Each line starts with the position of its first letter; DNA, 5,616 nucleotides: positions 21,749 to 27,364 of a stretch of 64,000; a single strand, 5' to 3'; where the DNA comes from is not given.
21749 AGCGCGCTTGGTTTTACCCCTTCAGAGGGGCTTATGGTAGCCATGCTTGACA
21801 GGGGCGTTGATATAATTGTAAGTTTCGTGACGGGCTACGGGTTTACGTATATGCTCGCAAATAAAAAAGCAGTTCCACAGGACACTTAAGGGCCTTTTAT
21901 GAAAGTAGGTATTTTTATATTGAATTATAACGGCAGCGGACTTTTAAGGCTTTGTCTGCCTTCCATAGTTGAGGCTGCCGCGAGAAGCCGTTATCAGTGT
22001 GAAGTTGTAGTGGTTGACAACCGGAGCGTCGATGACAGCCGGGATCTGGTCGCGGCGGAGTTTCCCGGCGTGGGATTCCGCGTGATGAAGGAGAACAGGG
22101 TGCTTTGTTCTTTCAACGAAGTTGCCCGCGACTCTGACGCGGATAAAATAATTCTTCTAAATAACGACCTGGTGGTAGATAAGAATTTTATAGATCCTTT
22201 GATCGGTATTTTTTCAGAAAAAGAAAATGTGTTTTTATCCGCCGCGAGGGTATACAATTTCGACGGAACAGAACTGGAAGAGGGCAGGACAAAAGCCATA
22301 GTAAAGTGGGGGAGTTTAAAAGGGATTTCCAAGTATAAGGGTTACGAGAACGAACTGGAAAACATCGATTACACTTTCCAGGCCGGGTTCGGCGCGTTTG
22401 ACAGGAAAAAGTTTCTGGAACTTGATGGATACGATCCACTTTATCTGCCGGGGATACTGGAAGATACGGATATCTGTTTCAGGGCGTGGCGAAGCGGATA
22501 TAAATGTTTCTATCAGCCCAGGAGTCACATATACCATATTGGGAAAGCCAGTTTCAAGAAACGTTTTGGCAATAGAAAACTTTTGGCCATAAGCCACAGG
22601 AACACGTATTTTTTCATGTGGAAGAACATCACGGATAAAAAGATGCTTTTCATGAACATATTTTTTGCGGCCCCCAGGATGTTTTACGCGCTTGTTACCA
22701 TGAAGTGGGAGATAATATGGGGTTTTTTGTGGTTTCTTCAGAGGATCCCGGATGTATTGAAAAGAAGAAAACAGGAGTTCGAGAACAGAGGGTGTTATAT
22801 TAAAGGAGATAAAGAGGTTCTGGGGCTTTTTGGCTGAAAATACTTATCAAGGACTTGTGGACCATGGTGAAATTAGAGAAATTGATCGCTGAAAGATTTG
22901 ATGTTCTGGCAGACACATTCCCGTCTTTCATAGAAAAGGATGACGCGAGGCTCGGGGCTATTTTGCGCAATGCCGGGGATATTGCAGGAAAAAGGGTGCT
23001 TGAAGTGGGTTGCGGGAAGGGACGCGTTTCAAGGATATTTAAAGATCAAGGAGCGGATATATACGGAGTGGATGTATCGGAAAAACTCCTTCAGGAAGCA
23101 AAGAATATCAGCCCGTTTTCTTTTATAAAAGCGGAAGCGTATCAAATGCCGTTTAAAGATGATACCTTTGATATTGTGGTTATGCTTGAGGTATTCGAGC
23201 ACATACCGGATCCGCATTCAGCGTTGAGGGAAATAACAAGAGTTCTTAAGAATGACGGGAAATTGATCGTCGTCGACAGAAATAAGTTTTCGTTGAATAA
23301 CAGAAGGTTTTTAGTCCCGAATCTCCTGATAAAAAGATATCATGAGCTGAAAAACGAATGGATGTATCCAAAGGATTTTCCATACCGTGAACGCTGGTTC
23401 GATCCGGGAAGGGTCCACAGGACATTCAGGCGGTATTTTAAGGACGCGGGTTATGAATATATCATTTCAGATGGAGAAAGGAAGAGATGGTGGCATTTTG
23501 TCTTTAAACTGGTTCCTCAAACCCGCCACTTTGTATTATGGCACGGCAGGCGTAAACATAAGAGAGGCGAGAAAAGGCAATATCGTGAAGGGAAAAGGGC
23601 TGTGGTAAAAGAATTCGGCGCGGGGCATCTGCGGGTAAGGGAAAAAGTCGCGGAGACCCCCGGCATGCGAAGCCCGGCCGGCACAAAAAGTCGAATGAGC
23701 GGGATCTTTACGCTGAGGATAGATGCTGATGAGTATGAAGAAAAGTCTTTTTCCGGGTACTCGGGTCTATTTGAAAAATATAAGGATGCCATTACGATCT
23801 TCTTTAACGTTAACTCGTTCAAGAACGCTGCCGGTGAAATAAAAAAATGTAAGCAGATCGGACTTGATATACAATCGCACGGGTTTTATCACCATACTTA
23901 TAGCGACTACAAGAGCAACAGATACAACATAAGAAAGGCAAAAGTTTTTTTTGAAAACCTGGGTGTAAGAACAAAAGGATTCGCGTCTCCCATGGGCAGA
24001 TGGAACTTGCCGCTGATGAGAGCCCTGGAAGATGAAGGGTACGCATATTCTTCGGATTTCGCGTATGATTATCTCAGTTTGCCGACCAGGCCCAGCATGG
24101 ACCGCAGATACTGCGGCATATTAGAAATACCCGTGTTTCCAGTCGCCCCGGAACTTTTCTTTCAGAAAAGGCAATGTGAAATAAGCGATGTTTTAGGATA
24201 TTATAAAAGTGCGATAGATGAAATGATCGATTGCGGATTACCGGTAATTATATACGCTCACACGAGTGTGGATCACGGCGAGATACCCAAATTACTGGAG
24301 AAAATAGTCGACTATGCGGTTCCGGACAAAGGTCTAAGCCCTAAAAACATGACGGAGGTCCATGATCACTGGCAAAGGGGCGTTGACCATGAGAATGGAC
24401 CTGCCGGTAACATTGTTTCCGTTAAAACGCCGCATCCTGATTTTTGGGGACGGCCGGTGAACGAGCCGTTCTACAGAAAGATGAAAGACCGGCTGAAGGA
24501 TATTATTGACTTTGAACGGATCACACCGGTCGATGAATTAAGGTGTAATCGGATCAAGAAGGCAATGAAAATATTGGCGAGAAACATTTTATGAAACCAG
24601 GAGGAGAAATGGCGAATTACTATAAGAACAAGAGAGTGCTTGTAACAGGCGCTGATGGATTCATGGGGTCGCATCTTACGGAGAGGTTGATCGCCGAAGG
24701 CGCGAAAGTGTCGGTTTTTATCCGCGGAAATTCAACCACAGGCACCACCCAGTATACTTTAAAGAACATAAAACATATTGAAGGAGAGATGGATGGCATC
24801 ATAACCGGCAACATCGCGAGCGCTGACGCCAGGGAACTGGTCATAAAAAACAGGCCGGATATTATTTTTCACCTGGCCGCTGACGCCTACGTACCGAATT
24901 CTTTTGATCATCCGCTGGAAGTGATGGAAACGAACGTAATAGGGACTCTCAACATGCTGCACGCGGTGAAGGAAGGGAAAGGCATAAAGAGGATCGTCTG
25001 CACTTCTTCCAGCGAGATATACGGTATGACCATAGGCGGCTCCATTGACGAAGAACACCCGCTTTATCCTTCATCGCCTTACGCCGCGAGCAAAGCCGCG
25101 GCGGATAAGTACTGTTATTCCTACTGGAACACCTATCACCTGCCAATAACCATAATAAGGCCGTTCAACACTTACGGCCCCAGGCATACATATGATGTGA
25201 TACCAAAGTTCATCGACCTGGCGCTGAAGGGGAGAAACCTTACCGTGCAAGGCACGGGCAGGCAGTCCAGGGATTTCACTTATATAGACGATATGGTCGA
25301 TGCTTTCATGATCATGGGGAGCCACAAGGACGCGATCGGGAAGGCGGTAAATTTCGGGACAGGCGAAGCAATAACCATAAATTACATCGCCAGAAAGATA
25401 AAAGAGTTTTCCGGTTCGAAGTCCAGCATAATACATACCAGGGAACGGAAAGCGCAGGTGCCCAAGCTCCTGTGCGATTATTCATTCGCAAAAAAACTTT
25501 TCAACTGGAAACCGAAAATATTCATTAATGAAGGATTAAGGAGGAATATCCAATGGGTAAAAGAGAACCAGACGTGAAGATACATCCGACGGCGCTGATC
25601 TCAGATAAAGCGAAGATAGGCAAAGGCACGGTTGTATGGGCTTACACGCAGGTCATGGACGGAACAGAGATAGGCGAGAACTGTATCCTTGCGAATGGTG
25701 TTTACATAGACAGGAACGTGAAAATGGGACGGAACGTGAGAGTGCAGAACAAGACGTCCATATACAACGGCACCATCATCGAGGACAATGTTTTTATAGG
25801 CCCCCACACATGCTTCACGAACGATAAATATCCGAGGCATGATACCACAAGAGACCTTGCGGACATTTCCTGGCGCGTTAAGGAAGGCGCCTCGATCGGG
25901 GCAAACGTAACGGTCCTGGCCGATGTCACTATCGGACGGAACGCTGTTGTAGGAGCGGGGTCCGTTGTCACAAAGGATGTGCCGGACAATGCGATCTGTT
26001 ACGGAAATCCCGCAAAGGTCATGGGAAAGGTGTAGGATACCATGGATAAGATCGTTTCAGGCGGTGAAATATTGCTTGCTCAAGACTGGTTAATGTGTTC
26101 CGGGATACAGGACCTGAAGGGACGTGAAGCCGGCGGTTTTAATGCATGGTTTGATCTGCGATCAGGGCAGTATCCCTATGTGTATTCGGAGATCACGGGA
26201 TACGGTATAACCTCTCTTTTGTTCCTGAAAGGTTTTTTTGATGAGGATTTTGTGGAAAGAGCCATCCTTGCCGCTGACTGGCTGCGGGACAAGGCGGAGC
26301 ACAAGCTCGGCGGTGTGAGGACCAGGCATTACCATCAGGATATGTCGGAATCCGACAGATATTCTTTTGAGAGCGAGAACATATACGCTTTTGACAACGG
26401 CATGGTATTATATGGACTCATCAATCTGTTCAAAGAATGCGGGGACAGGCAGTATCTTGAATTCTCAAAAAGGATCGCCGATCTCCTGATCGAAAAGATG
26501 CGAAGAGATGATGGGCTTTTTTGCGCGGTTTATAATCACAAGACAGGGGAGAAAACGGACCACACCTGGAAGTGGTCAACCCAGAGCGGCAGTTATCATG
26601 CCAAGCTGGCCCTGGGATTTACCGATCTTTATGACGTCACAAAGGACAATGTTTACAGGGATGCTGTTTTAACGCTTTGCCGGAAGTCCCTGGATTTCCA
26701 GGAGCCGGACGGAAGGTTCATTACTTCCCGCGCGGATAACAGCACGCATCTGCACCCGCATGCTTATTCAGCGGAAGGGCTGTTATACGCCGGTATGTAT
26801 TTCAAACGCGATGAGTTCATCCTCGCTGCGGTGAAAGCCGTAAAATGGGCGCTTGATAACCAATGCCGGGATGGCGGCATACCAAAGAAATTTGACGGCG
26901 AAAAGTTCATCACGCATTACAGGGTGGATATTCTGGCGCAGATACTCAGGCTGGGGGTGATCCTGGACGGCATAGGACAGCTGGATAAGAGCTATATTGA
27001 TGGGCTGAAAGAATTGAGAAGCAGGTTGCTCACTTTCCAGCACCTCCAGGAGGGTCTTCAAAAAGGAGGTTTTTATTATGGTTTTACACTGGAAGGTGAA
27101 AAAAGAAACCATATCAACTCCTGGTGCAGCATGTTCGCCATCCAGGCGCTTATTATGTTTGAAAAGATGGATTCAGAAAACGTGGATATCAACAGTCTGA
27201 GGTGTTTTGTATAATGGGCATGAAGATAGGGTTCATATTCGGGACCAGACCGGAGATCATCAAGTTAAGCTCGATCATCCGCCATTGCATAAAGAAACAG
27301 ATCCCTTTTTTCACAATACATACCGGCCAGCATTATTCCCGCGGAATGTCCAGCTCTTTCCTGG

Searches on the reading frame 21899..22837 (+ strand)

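Call 36: search_protein_families(library=pfam, proteins=[window:21899-22837:+], max_evalue=0.00001)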
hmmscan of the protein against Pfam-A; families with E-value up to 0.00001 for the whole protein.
window:21899-22837:+ (312 aa): 1 family
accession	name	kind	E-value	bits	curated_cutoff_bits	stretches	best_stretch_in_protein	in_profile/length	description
PF00535.33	Glycos_transf_2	-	2.1e-12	47.7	23.3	1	5-170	2-162/168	Glycosyl transferase family 2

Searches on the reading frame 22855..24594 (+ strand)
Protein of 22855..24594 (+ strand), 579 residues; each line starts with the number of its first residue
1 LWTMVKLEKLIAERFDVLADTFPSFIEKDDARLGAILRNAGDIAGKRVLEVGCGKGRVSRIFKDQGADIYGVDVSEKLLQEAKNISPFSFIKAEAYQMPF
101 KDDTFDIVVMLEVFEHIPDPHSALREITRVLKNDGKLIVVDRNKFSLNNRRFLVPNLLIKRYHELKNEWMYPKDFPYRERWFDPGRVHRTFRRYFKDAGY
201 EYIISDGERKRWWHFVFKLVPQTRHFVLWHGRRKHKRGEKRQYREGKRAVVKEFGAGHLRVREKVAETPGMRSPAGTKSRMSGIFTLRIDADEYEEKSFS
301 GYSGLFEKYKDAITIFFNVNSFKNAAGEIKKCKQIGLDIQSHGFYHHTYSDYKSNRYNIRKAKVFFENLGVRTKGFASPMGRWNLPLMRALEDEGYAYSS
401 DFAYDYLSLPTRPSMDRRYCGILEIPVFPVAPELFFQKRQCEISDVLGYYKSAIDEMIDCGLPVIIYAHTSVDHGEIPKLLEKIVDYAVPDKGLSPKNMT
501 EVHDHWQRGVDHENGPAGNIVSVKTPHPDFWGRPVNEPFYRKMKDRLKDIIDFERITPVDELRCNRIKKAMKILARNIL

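Call 36: search_protein_families(library=pfam, proteins=[window:22855-24594:+], max_evalue=0.00001)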
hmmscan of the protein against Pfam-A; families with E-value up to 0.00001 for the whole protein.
window:22855-24594:+ (579 aa): 10 families
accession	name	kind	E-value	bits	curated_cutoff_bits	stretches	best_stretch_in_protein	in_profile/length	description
PF08241.18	Methyltransf_11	-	8.3e-27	94.1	21.2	1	49-139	1-95/95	Methyltransferase domain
PF13489.12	Methyltransf_23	-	3.8e-23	82.5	27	1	36-202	13-161/164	Methyltransferase domain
PF13649.12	Methyltransf_25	-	8.2e-21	74.9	27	1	48-135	1-97/97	Methyltransferase domain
PF13847.12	Methyltransf_31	-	2.2e-20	73.3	27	1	45-148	4-114/145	Methyltransferase domain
PF08242.18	Methyltransf_12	-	9.8e-18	65.1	30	1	49-137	1-98/98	Methyltransferase domain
PF01209.24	Ubie_methyltran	-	2.5e-12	47.1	20.1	1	11-146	16-158/233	ubiE/COQ5 methyltransferase family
PF08003.17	Methyltransf_9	-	1.2e-07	31.5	23.8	1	36-173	107-247/315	Protein of unknown function (DUF1698)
PF07021.18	MetW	-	4.7e-07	30.1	21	1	44-132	13-103/193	Methionine biosynthesis protein MetW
PF05219.18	DREV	-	1.2e-06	28.4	26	1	39-139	89-186/265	DREV methyltransferase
PF01522.26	Polysacc_deac_1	-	1.3e-06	28.9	23.1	1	305-398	27-123/124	Polysaccharide deacetylase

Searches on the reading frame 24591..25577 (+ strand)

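Call 36: search_protein_families(library=pfam, proteins=[window:24591-25577:+], max_evalue=0.00001)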
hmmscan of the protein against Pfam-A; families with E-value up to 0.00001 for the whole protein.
window:24591-25577:+ (328 aa): 7 families
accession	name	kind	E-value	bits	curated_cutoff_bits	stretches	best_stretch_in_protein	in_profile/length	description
PF16363.11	GDP_Man_Dehyd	-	8.2e-63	213.3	27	1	17-318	1-331/332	GDP-mannose 4,6 dehydratase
PF01370.27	Epimerase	-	2.6e-59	201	20.9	1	16-255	1-239/240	NAD dependent epimerase/dehydratase family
PF02719.21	Polysacc_synt_2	-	1.3e-18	67.7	20.2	1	16-279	1-252/293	Polysaccharide biosynthesis protein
PF01073.25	3Beta_HSD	-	4.6e-17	62.4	22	1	17-240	1-226/280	3-beta hydroxysteroid dehydrogenase/isomerase family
PF07993.18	NAD_binding_4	-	1.3e-13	51.1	20.1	1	18-196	1-209/258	Male sterility protein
PF04321.23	RmlD_sub_bind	-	3.1e-07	30.2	27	1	15-239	2-193/287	RmlD substrate binding domain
PF13460.12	NAD_binding_10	-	4.2e-07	30.5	27.2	1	20-193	1-145/184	NAD(P)H-binding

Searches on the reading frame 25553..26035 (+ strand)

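Call 36: search_protein_families(library=pfam, proteins=[window:25553-26035:+], max_evalue=0.00001)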
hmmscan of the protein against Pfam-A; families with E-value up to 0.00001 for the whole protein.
window:25553-26035:+ (160 aa): 3 families
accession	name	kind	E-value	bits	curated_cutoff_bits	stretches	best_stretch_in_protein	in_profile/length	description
PF00132.30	Hexapep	-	2.3e-28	97.1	27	3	20-53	2-35/36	Bacterial transferase hexapeptide (six repeats)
PF14602.12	Hexapep_2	-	3.5e-14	52.7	27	0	22-54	4-34/34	Hexapeptide repeat of succinyl-transferase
PF25084.1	LbH_EIF2B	-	1.6e-10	41.4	54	1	5-83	7-82/105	EIF2B subunit epsilon LbH domain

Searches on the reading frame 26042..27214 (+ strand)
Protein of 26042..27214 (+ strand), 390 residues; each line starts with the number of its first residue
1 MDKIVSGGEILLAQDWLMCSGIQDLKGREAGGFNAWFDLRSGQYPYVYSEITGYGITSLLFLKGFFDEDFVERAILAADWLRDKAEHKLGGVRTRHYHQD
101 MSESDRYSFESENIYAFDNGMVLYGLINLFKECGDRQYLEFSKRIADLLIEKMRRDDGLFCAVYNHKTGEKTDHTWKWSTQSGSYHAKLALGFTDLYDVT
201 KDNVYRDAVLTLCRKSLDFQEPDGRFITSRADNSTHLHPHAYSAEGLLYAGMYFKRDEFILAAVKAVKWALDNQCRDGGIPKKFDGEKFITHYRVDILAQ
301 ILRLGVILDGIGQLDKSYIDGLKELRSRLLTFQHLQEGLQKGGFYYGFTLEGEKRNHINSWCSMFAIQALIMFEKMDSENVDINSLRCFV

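Call 36: search_protein_families(library=pfam, proteins=[window:26042-27214:+], max_evalue=0.00001)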
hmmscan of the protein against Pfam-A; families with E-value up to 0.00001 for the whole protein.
window:26042-27214:+ (390 aa): 1 family
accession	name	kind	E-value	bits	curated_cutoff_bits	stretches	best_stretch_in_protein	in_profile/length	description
PF07470.19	Glyco_hydro_88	-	2.7e-08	33.6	26.6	0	100-155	12-67/352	Glycosyl Hydrolase Family 88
